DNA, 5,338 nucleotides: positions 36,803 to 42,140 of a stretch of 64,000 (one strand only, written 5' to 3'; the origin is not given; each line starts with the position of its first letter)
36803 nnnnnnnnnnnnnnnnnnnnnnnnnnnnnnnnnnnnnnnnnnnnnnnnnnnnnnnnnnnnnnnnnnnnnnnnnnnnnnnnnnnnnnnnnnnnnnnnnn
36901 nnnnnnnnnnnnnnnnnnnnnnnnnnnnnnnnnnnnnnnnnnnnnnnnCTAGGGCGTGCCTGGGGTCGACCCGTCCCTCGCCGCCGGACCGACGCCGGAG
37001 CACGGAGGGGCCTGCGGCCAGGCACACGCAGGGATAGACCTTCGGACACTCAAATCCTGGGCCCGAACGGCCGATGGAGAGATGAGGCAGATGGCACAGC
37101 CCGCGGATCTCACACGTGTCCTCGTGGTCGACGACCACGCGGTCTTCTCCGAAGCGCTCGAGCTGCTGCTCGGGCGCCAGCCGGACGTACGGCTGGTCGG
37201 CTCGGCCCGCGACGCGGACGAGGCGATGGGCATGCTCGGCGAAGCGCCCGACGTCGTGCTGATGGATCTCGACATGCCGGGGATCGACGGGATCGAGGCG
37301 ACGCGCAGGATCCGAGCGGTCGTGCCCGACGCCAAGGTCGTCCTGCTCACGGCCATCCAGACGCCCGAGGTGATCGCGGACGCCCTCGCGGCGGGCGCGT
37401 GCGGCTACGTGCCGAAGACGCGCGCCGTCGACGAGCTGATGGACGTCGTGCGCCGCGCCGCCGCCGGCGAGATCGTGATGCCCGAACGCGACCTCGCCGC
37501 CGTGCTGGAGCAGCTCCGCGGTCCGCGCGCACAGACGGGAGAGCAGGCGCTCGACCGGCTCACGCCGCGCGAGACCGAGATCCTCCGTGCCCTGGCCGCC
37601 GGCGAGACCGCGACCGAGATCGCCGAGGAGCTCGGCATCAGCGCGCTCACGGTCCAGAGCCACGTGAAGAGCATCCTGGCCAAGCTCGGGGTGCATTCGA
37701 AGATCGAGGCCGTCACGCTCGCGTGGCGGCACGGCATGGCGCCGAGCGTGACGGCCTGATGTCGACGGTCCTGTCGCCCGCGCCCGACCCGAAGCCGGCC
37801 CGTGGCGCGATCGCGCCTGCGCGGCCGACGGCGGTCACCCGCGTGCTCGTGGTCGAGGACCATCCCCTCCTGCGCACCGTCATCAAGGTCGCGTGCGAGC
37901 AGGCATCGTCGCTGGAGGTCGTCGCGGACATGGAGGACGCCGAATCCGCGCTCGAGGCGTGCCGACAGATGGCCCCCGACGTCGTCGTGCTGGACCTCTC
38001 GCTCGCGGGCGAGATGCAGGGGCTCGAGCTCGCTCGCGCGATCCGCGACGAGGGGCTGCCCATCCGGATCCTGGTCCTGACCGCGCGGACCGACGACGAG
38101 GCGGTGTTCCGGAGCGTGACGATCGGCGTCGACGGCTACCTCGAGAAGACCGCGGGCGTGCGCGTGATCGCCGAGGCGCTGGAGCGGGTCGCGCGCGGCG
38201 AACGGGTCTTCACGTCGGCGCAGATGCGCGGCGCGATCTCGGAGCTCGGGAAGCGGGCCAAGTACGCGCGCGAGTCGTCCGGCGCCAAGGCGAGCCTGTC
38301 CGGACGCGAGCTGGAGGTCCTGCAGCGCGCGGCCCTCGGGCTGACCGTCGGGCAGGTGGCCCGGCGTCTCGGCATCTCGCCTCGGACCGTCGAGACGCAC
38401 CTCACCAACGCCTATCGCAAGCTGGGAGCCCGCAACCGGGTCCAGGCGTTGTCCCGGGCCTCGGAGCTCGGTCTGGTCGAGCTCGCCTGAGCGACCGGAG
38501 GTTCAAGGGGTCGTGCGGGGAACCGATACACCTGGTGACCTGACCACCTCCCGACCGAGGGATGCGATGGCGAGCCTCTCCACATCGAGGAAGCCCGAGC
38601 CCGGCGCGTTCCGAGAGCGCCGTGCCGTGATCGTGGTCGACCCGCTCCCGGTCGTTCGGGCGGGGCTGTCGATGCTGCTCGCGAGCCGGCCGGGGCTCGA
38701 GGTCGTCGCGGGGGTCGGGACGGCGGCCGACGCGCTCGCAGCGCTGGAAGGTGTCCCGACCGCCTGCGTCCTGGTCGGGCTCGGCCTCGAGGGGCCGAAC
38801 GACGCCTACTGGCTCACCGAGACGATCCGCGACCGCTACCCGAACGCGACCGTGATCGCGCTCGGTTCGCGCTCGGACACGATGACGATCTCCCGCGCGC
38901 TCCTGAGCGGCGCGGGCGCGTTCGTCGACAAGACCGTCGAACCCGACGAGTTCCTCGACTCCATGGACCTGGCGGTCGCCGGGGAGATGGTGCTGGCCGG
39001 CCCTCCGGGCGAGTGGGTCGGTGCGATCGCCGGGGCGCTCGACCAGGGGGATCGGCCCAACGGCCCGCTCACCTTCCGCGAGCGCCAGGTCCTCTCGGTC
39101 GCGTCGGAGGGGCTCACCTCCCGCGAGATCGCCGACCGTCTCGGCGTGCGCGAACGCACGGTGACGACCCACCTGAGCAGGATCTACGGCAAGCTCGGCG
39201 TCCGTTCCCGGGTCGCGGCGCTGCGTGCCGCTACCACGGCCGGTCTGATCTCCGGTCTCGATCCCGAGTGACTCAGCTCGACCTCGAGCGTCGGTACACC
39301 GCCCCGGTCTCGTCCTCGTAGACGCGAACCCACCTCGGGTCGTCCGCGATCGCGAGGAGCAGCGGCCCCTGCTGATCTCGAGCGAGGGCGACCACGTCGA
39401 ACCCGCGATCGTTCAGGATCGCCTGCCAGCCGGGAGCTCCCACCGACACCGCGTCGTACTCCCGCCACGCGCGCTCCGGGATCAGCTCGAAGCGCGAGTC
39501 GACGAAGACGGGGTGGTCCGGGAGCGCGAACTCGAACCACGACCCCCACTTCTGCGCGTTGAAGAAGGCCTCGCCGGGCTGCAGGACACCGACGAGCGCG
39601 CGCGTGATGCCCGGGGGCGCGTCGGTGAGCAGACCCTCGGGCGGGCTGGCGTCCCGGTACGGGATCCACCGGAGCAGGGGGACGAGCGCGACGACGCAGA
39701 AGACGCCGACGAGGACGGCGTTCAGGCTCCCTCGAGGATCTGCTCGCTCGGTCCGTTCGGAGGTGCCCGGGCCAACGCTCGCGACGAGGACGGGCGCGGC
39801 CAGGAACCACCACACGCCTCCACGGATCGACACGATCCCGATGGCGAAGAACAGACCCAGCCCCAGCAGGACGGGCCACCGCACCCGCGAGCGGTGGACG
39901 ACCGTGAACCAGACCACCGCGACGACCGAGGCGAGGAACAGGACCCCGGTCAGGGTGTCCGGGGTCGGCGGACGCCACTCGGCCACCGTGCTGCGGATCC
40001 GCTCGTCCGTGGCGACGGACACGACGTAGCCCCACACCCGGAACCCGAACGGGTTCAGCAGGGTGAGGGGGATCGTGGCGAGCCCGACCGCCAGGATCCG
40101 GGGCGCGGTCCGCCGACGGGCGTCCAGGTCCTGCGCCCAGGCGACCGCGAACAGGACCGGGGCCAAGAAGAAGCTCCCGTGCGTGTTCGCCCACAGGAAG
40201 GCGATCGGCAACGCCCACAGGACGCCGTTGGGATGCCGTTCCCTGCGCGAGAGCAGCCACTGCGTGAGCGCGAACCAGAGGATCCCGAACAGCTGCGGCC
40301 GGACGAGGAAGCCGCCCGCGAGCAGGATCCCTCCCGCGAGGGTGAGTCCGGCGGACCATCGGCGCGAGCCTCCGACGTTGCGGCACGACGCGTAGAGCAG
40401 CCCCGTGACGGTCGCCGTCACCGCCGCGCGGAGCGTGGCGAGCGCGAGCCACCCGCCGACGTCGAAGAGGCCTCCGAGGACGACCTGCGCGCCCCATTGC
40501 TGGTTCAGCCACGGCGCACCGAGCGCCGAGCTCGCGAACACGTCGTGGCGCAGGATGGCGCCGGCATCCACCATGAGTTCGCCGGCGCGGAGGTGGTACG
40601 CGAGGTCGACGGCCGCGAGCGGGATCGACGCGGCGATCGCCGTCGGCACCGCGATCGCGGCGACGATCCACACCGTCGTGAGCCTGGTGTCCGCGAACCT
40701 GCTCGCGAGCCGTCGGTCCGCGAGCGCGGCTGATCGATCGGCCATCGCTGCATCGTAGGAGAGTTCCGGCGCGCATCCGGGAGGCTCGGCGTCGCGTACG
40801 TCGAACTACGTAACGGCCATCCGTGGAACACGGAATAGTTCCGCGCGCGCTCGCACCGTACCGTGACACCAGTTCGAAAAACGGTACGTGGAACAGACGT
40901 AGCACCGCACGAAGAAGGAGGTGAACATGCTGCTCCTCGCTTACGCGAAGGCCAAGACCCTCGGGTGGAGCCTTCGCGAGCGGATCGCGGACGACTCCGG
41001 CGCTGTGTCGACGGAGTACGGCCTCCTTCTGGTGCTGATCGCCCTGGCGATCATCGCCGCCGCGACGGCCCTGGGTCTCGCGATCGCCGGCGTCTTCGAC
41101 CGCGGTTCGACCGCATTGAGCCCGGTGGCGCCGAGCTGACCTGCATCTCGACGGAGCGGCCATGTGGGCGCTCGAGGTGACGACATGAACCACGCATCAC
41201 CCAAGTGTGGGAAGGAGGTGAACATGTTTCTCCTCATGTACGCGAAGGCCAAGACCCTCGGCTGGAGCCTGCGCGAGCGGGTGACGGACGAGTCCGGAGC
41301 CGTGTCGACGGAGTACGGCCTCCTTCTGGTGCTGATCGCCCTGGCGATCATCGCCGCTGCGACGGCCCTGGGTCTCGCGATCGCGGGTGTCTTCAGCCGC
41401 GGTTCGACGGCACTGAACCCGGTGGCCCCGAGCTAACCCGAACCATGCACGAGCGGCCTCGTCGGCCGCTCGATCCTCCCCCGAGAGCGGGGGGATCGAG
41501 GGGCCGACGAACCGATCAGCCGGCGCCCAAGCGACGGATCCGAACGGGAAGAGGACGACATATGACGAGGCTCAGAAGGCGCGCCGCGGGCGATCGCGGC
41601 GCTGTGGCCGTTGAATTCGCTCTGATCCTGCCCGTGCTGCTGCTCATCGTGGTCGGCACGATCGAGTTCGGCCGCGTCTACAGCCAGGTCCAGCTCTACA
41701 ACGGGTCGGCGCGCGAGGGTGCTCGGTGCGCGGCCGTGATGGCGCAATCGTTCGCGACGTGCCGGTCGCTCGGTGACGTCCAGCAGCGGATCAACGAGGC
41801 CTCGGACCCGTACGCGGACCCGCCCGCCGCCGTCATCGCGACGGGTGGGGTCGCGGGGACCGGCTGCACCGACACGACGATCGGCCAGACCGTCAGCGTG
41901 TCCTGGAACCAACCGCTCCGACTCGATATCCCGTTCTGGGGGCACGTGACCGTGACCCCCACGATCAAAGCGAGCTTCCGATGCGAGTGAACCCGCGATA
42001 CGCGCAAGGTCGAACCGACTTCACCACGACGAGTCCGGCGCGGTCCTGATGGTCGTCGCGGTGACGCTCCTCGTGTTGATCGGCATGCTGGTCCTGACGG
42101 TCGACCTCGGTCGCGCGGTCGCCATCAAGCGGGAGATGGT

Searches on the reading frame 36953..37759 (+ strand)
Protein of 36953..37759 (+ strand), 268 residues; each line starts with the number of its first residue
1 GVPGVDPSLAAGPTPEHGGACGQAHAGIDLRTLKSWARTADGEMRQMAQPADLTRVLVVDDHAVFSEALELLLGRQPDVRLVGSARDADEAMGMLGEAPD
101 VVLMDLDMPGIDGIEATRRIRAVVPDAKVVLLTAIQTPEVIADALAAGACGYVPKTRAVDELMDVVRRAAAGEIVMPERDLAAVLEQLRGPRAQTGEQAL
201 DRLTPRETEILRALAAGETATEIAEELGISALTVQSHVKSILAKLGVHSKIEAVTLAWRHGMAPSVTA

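Call 40: search_protein_families(library=pfam, max_evalue=0.01, proteins=[window:36953-37759:+])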
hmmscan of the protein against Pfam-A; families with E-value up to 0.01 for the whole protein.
window:36953-37759:+ (268 aa): 11 families
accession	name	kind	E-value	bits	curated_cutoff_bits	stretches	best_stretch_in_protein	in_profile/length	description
PF00072.30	Response_reg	-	7.7e-24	84.4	30.2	1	56-166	1-110/111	Response regulator receiver domain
PF00196.25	GerE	-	4.2e-19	68.4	23.5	1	202-257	2-57/57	Bacterial regulatory proteins, luxR family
PF04545.22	Sigma70_r4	-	8.6e-07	28.8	24.1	1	199-245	1-48/50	Sigma-70, region 4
PF08281.18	Sigma70_r4_2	-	1.1e-05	25.5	25.7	1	198-245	6-54/54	Sigma-70, region 4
PF13518.12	HTH_28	-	0.00013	22.5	25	1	209-239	4-34/52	Helix-turn-helix domain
PF13384.12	HTH_23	-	0.00024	21.3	24.6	1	209-237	9-37/50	Homeodomain-like domain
PF08279.18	HTH_11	-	0.00043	20.6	25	1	206-253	1-48/55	HTH domain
PF04967.18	HTH_10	-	0.00044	20.4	23.1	1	219-245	25-51/53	HTH DNA binding domain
PF12840.13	HTH_20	-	0.00047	20.5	27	1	209-239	8-40/51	Helix-turn-helix domain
PF12802.13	MarR_2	-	0.00069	20.2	27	1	203-243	3-46/61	MarR family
PF13412.12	HTH_24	-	0.005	16.8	21.9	1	209-239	7-39/48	Winged helix-turn-helix DNA-binding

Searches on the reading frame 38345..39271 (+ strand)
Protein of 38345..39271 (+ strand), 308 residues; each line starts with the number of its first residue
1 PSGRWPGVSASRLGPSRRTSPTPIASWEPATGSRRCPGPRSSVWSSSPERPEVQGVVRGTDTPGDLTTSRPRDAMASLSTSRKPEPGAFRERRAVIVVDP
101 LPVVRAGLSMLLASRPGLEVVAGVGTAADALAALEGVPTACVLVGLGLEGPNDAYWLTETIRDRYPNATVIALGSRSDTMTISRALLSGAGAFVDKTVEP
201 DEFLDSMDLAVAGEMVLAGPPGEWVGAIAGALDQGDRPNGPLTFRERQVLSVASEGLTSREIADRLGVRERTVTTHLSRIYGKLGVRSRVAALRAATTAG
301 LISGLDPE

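Call 40: search_protein_families(library=pfam, max_evalue=0.01, proteins=[window:38345-39271:+])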
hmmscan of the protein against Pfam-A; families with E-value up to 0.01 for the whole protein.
window:38345-39271:+ (308 aa): 8 families
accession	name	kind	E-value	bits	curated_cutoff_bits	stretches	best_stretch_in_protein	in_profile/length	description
PF00196.25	GerE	-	3.2e-17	62.3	23.5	1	241-295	2-56/57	Bacterial regulatory proteins, luxR family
PF00072.30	Response_reg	-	3.6e-09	37.2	30.2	1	95-205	1-108/111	Response regulator receiver domain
PF08281.18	Sigma70_r4_2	-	9.3e-07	28.8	25.7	1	243-283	12-53/54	Sigma-70, region 4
PF21476.4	PF0610-like_N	-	0.00047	20.8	33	1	243-280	1-38/50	PF0610-like, N-terminal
PF04545.22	Sigma70_r4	-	0.00098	19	24.1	1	242-284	5-48/50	Sigma-70, region 4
PF13384.12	HTH_23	-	0.0049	17.1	24.6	0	253-279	14-40/50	Homeodomain-like domain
PF04967.18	HTH_10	-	0.0049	17.1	23.1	0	257-284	24-51/53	HTH DNA binding domain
PF14493.12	HTH_40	-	0.006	17.3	27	1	249-281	5-37/89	Helix-turn-helix domain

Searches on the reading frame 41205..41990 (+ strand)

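Call 67: search_protein_families(library=pfam, max_evalue=0.001, proteins=[window:41205-41990:+])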
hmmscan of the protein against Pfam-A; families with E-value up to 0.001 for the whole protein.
window:41205-41990:+ (261 aa): 1 family
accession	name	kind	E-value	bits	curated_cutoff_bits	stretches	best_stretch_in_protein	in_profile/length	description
PF07811.17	TadE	-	2e-15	57.1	22.9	1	132-174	1-43/43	TadE-like protein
